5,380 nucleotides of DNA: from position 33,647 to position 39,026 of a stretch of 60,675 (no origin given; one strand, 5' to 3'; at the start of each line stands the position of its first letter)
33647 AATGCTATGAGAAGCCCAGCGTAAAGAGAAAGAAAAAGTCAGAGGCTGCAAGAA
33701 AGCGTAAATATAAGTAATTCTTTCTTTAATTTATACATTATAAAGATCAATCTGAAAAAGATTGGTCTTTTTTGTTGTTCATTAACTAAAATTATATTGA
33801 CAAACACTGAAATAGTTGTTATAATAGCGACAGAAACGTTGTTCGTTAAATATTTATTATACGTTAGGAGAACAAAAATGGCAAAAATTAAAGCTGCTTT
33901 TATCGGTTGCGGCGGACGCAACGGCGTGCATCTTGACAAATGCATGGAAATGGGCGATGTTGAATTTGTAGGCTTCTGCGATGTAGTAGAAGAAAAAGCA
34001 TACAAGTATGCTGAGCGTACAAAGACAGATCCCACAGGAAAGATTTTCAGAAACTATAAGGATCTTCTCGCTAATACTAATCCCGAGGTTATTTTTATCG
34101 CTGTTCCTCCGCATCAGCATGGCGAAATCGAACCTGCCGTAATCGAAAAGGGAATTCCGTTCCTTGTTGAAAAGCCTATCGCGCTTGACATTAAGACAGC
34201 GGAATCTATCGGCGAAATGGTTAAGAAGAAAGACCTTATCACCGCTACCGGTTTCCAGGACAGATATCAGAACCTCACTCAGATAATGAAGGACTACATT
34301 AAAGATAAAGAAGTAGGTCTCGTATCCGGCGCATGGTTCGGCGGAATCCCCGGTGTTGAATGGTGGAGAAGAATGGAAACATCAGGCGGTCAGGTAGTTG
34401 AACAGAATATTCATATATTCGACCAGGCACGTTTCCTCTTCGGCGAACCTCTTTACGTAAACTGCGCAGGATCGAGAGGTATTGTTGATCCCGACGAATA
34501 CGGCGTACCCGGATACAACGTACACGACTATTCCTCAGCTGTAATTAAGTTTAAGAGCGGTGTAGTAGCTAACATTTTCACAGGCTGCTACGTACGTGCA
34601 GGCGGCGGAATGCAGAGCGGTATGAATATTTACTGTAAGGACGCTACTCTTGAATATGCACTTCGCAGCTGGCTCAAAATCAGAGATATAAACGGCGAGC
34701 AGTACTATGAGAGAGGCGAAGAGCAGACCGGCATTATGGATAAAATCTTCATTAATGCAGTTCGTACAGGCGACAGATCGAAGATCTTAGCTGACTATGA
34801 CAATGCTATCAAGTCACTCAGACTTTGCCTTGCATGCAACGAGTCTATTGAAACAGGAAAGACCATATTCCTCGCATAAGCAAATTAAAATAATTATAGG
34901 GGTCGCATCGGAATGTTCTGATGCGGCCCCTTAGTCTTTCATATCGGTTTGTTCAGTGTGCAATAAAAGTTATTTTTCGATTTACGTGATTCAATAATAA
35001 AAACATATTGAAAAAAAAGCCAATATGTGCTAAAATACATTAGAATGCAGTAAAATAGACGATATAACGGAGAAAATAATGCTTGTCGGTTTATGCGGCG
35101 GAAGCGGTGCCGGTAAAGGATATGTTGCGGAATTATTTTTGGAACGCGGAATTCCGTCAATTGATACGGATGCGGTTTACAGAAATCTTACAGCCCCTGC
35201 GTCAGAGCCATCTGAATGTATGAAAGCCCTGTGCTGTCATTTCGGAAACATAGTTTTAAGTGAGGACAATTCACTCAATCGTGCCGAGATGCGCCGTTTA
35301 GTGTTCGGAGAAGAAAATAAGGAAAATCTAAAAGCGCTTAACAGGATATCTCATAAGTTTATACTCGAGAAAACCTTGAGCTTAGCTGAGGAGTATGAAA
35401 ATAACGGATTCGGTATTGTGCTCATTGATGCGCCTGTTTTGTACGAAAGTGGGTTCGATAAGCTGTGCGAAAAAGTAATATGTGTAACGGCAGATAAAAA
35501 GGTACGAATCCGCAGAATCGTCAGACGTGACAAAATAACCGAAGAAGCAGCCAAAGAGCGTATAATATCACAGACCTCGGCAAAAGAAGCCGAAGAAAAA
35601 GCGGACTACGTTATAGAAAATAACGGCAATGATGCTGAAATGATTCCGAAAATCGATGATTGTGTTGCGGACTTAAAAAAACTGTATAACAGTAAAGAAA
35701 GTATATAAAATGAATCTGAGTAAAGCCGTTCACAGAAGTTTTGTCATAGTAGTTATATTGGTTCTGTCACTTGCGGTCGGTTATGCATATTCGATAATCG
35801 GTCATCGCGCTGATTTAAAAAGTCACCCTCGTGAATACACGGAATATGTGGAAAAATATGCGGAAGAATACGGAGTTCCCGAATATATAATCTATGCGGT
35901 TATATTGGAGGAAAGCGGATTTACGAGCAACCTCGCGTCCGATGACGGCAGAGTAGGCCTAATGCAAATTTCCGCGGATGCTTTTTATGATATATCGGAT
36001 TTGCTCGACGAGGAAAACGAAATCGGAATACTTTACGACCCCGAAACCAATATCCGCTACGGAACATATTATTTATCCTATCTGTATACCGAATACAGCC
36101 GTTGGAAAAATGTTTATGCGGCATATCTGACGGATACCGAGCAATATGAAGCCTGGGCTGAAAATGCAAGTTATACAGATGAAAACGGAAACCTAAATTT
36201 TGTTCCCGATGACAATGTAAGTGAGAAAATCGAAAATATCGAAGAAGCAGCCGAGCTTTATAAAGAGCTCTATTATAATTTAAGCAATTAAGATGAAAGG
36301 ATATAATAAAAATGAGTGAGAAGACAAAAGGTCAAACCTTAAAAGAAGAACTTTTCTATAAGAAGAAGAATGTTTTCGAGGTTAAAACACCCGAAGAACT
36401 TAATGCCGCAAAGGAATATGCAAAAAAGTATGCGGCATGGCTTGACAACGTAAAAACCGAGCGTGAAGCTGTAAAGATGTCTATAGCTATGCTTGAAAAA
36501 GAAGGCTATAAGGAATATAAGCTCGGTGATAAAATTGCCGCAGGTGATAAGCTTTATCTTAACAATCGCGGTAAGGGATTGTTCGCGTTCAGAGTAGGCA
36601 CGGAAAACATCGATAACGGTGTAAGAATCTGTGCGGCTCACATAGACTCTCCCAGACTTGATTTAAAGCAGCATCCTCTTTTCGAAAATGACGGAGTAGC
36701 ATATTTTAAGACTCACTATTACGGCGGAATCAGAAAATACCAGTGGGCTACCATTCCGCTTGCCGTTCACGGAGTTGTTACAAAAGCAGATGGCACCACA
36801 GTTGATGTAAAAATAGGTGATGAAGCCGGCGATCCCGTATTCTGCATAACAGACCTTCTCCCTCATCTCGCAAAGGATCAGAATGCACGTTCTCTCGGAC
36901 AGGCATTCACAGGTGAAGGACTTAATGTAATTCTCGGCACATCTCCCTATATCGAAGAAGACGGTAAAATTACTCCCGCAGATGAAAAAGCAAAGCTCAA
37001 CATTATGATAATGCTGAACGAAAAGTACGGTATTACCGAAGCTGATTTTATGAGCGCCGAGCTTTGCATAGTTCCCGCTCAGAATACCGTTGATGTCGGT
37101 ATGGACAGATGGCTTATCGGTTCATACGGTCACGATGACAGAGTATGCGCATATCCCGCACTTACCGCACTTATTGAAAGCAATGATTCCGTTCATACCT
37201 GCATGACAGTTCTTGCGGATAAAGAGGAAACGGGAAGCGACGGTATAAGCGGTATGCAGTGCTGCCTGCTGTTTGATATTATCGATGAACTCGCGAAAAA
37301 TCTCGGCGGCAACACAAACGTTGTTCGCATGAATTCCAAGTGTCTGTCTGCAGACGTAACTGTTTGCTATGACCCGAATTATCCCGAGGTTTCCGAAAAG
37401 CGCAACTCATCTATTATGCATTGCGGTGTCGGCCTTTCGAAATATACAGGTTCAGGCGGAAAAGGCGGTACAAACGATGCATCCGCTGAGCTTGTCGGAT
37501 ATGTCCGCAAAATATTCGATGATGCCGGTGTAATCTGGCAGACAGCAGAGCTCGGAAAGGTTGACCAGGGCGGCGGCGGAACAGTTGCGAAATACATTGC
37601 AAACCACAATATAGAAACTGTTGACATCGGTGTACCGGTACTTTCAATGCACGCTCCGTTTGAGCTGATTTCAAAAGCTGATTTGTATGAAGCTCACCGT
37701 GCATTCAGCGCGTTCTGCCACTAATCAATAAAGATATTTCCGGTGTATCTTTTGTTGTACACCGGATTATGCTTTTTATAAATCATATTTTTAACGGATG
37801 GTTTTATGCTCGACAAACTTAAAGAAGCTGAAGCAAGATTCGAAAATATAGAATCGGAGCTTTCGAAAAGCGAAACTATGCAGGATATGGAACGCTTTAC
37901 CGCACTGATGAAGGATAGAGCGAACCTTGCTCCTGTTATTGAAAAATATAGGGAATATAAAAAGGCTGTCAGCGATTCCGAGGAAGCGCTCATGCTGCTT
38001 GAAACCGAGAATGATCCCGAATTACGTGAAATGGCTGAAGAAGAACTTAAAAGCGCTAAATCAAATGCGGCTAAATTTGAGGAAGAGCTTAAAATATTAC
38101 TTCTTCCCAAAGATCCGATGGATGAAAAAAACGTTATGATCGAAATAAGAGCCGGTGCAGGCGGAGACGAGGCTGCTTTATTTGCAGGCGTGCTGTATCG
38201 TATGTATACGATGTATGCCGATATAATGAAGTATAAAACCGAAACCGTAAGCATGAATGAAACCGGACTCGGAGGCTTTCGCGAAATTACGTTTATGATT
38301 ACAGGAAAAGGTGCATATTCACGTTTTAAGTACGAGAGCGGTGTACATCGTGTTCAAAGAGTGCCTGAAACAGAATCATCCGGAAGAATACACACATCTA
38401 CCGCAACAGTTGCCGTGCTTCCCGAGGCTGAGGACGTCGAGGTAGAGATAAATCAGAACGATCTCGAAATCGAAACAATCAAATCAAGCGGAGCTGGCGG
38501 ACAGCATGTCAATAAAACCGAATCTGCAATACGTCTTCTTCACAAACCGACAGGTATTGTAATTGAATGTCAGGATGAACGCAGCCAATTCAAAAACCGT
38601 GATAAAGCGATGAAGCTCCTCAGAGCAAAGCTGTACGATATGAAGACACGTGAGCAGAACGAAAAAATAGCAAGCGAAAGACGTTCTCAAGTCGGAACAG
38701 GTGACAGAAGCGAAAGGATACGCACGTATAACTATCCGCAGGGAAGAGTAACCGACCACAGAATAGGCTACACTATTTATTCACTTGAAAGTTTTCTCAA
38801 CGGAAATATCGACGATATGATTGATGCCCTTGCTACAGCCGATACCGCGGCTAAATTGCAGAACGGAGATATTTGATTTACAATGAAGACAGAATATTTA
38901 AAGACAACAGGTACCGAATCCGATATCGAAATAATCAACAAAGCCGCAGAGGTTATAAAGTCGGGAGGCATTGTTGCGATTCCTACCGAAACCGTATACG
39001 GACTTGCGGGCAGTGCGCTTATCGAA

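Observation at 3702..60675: Dispersed family of four short elements with a conserved core and a stem that changes sequence but keeps pairing (best candidate for an undescribed system)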

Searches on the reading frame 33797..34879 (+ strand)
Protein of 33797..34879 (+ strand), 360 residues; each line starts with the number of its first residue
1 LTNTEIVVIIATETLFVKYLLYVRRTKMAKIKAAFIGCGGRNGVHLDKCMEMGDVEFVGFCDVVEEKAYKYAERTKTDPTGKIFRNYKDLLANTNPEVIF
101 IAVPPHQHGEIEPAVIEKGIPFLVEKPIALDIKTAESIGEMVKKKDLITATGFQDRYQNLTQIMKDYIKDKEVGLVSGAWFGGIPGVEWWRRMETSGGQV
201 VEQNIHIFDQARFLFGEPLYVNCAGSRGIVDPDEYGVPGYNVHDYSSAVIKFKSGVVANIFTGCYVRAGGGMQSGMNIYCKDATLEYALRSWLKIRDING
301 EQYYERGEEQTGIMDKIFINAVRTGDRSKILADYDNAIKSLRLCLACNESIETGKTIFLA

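Call 83: search_protein_families(library=pfam, proteins=[window:33797-34879:+], max_evalue=0.00001)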
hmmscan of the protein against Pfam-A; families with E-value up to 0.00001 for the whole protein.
window:33797-34879:+ (360 aa): 3 families
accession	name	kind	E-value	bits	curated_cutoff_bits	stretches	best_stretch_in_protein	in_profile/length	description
PF01408.29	GFO_IDH_MocA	-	3.8e-18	66.7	24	1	31-152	1-119/120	Oxidoreductase family, NAD-binding Rossmann fold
PF22725.1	GFO_IDH_MocA_C3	-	3.1e-12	47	27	1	183-285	26-123/124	GFO/IDH/MocA C-terminal domain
PF02894.22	GFO_IDH_MocA_C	-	2.9e-09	37.5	22.9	1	188-289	31-136/218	Oxidoreductase family, C-terminal alpha/beta domain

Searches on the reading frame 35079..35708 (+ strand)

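Call 83: search_protein_families(library=pfam, proteins=[window:35079-35708:+], max_evalue=0.00001)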
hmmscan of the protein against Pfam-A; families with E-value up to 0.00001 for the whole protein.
window:35079-35708:+ (209 aa): 1 family
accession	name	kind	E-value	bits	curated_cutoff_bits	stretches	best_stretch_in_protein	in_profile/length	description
PF01121.26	CoaE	-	2.1e-39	135.5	27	1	1-185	1-178/180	Dephospho-CoA kinase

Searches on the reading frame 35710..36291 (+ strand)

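Call 83: search_protein_families(library=pfam, proteins=[window:35710-36291:+], max_evalue=0.00001)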
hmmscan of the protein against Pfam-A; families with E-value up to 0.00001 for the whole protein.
window:35710-36291:+ (193 aa): 1 family
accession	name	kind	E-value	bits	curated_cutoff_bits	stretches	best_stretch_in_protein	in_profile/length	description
PF01464.25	SLT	-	5.6e-20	71.5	21.3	1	46-154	2-109/117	Transglycosylase SLT domain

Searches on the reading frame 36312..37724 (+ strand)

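Call 83: search_protein_families(library=pfam, proteins=[window:36312-37724:+], max_evalue=0.00001)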
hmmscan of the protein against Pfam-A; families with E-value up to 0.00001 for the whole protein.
window:36312-37724:+ (470 aa): 2 families
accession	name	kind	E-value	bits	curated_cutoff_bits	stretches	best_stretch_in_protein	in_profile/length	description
PF02127.20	Peptidase_M18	-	2.6e-82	277.4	24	1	44-468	2-431/432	Aminopeptidase I zinc metalloprotease (M18)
PF05343.19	Peptidase_M42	-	3.4e-06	26.8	23.2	0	391-461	222-289/292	M42 glutamyl aminopeptidase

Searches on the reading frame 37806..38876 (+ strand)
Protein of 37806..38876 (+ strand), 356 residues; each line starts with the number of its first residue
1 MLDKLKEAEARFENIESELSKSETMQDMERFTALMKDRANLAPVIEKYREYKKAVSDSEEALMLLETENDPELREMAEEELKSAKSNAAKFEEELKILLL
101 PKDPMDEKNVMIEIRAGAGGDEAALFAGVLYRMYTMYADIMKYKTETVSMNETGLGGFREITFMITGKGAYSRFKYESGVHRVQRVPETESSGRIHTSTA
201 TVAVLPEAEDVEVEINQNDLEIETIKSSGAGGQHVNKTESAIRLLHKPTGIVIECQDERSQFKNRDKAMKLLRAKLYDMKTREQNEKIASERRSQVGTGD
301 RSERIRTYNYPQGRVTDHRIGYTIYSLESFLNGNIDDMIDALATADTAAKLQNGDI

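Call 83: search_protein_families(library=pfam, proteins=[window:37806-38876:+], max_evalue=0.00001)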
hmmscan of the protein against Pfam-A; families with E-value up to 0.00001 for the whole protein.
window:37806-38876:+ (356 aa): 2 families
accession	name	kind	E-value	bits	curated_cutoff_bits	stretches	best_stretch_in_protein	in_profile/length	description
PF03462.23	PCRF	-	1.9e-74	250.1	24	1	9-202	2-194/194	PCRF domain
PF00472.26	RF-1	-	1e-44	151.6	35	1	210-319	2-116/116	RF-1 domain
